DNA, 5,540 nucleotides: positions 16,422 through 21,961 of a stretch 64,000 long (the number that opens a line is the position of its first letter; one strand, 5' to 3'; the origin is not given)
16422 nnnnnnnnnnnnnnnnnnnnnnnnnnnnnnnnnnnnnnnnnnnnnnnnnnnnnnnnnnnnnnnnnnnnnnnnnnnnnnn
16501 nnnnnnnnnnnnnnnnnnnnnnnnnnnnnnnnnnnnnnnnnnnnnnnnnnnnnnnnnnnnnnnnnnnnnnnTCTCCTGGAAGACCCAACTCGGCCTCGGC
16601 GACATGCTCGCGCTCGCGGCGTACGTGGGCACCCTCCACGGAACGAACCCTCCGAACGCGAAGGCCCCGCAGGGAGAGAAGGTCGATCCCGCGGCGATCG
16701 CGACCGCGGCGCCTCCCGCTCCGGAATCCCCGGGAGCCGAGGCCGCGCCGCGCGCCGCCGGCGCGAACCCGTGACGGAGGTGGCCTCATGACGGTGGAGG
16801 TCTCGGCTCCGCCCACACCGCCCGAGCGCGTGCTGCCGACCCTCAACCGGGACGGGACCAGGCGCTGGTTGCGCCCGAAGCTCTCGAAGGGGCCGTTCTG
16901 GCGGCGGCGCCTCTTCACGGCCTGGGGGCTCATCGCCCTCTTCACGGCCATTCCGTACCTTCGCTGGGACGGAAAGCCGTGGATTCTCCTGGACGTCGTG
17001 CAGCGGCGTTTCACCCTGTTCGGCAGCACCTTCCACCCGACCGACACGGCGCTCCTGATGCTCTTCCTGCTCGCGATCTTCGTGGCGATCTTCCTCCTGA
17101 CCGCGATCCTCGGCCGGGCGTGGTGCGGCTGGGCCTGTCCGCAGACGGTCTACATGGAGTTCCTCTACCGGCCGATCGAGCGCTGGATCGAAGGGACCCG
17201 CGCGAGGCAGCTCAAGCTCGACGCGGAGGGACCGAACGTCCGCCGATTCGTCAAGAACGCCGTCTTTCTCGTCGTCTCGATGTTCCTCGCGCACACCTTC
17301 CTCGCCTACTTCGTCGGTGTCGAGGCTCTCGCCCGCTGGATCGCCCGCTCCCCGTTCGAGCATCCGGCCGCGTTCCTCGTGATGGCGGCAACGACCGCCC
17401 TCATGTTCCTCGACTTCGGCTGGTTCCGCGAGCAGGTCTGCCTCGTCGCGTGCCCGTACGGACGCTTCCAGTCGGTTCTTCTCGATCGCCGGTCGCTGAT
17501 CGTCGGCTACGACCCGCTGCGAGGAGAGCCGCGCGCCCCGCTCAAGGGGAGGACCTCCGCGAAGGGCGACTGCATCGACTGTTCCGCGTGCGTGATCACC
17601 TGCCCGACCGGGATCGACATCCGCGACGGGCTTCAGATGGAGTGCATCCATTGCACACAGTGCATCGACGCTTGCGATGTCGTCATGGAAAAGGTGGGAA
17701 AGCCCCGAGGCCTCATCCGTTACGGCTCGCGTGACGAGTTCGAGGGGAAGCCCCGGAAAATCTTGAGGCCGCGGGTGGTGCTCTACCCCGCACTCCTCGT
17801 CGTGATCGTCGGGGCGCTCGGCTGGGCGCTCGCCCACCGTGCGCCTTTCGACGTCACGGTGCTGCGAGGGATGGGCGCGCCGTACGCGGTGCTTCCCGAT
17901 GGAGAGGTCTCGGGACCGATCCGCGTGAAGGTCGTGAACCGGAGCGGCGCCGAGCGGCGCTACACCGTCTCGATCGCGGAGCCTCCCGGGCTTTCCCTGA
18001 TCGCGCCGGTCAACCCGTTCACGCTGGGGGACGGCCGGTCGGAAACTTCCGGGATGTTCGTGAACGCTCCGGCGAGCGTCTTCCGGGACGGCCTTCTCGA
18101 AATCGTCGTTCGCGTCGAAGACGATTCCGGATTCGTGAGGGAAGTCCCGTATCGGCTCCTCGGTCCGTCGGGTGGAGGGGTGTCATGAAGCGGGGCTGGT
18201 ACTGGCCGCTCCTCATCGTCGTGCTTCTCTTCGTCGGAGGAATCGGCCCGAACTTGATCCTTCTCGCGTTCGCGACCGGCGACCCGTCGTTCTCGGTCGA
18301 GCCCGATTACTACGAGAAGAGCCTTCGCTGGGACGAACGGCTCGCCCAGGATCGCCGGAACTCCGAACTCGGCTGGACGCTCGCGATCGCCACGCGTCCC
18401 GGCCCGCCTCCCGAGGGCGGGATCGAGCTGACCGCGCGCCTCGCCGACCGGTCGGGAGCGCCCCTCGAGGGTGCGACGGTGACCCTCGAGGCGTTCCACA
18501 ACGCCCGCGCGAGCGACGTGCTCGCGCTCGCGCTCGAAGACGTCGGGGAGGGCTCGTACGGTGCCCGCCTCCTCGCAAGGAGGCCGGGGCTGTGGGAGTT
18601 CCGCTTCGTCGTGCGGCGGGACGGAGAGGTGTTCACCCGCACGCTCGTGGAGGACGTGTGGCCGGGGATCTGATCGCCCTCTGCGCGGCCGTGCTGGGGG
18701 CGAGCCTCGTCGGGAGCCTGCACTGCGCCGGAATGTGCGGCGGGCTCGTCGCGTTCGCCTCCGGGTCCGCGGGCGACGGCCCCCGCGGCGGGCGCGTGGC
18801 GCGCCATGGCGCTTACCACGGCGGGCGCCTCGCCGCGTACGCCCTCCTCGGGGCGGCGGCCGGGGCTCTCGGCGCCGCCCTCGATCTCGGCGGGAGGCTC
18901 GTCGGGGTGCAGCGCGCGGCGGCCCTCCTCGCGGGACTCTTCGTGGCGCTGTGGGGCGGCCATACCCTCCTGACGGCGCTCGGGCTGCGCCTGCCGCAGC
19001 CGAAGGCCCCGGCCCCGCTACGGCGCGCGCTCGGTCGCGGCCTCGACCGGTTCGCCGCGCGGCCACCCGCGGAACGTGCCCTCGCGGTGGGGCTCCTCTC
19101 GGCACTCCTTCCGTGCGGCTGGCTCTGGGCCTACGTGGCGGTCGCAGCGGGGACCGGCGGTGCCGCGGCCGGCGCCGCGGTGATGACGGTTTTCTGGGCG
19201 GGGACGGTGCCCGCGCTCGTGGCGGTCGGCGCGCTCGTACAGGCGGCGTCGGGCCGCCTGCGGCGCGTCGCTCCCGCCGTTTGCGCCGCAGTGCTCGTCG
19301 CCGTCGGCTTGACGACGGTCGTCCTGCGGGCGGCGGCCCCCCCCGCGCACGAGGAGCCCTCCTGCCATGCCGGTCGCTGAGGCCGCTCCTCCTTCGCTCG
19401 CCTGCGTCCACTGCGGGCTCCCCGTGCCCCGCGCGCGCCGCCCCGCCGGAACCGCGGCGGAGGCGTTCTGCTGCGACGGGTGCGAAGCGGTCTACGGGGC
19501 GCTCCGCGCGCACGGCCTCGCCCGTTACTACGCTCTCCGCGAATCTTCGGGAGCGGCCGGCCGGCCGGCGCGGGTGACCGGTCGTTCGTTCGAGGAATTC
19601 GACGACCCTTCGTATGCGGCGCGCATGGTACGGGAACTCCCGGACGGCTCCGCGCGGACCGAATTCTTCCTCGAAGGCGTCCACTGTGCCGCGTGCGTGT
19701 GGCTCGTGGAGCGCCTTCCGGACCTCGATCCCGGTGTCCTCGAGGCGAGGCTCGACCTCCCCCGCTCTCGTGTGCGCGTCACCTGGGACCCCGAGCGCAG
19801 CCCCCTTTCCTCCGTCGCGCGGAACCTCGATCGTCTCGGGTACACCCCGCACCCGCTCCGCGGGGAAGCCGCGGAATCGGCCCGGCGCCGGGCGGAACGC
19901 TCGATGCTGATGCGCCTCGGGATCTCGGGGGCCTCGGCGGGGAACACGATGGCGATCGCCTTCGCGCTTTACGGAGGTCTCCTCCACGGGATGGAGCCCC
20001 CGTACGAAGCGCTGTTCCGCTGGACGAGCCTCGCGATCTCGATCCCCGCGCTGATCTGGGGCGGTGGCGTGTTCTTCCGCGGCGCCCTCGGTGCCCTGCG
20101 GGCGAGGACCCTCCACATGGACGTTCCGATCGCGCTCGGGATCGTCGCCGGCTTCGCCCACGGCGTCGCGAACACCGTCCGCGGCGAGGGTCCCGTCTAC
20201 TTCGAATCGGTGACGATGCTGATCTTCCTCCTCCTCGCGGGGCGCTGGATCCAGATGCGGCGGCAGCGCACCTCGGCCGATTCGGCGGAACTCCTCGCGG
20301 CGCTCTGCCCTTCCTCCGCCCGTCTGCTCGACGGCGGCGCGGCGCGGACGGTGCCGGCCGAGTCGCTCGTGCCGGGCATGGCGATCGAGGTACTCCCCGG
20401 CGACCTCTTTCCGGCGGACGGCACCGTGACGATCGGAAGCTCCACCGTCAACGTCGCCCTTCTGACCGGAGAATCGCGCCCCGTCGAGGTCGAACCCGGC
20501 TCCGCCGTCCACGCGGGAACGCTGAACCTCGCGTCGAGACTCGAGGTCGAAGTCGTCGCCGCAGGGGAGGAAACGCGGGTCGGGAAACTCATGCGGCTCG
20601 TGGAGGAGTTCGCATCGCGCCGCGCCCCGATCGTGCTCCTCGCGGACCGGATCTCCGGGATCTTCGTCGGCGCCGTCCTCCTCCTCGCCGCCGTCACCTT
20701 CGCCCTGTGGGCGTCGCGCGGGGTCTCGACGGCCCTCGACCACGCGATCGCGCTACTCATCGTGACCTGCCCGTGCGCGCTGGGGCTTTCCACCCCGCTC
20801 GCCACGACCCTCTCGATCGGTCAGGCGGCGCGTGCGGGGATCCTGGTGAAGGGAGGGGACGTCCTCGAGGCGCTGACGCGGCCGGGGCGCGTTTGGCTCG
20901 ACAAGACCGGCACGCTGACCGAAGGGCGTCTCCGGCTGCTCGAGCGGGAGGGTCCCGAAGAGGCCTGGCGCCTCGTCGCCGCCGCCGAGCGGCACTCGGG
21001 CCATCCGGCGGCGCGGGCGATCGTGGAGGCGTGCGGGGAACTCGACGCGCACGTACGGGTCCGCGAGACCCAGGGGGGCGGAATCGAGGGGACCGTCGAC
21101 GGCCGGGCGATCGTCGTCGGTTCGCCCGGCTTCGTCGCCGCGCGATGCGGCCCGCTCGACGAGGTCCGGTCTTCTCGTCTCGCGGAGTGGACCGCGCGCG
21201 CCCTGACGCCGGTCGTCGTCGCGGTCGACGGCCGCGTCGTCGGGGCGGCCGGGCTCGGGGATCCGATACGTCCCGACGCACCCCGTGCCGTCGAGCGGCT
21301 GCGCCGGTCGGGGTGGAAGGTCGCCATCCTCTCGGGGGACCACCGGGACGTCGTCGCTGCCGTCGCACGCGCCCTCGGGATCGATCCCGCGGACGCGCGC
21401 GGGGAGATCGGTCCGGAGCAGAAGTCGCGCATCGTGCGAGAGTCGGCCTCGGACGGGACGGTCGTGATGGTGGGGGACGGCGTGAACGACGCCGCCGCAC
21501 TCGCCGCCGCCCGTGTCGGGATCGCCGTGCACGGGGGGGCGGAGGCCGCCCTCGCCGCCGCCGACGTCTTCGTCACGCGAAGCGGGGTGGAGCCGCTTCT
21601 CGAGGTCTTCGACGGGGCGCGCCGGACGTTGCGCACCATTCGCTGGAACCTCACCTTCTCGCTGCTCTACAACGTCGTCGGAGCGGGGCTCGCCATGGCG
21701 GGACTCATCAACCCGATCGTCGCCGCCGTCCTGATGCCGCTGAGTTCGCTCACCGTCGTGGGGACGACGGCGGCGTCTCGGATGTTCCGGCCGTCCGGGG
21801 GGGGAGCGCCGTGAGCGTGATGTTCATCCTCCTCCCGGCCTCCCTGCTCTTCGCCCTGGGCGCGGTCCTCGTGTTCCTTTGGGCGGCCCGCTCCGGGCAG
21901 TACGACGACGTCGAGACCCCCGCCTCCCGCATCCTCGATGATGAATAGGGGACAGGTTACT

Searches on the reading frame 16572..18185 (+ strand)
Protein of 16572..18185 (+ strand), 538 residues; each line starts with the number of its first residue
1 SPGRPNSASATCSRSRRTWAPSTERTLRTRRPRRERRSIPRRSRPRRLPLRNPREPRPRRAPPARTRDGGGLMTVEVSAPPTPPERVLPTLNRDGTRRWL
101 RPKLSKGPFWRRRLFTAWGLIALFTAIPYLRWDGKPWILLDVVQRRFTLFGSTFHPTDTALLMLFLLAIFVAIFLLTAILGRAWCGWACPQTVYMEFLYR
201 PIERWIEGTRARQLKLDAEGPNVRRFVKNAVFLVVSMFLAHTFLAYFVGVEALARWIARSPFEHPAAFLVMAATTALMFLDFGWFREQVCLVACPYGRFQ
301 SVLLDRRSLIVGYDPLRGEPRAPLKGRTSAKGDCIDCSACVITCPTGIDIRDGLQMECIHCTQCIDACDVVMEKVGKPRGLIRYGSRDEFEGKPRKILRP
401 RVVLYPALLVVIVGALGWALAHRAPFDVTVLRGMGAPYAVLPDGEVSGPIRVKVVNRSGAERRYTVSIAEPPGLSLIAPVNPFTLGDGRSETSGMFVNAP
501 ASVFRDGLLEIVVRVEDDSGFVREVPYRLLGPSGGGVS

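Call 54: search_protein_families(library=pfam, proteins=[window:16572-18185:+], max_evalue=0.00001)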
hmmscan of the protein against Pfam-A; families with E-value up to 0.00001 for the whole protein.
window:16572-18185:+ (538 aa): 6 families
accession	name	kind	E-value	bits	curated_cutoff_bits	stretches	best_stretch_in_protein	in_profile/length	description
PF13746.11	Fer4_18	-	5.5e-38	130.1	27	1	285-386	1-113/114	4Fe-4S dicluster domain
PF11614.14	FixG_C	-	9.9e-14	52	25.6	1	417-532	2-119/119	IG-like fold at C-terminal of FixG, putative oxidoreductase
PF12801.12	Fer4_5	-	1.4e-12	47.8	22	1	163-205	2-44/48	4Fe-4S binding domain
PF13187.11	Fer4_9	-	3e-07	30.8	27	0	290-347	8-50/52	4Fe-4S dicluster domain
PF13183.11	Fer4_8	-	2.3e-06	28.5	27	0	289-348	10-68/68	4Fe-4S dicluster domain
PF12838.12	Fer4_7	-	2.3e-06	28.4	27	0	289-348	7-52/52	4Fe-4S dicluster domain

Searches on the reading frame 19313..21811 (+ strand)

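Call 54: search_protein_families(library=pfam, proteins=[window:19313-21811:+], max_evalue=0.00001)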
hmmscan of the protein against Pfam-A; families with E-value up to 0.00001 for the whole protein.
window:19313-21811:+ (833 aa): 4 families
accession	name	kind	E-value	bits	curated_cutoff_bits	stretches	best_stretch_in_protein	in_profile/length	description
PF00122.25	E1-E2_ATPase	-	1.1e-46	159.1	28.1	1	331-507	2-180/181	E1-E2 ATPase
PF00702.32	Hydrolase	-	1.4e-27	97.7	26.4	1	529-733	6-190/191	haloacid dehalogenase-like hydrolase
PF12156.14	ATPase-cat_bd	-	7e-14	52.8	27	1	30-107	1-83/86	Putative metal-binding domain of cation transport ATPase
PF00403.32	HMA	-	5e-07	30.4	24.8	1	118-178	2-62/62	Heavy-metal-associated domain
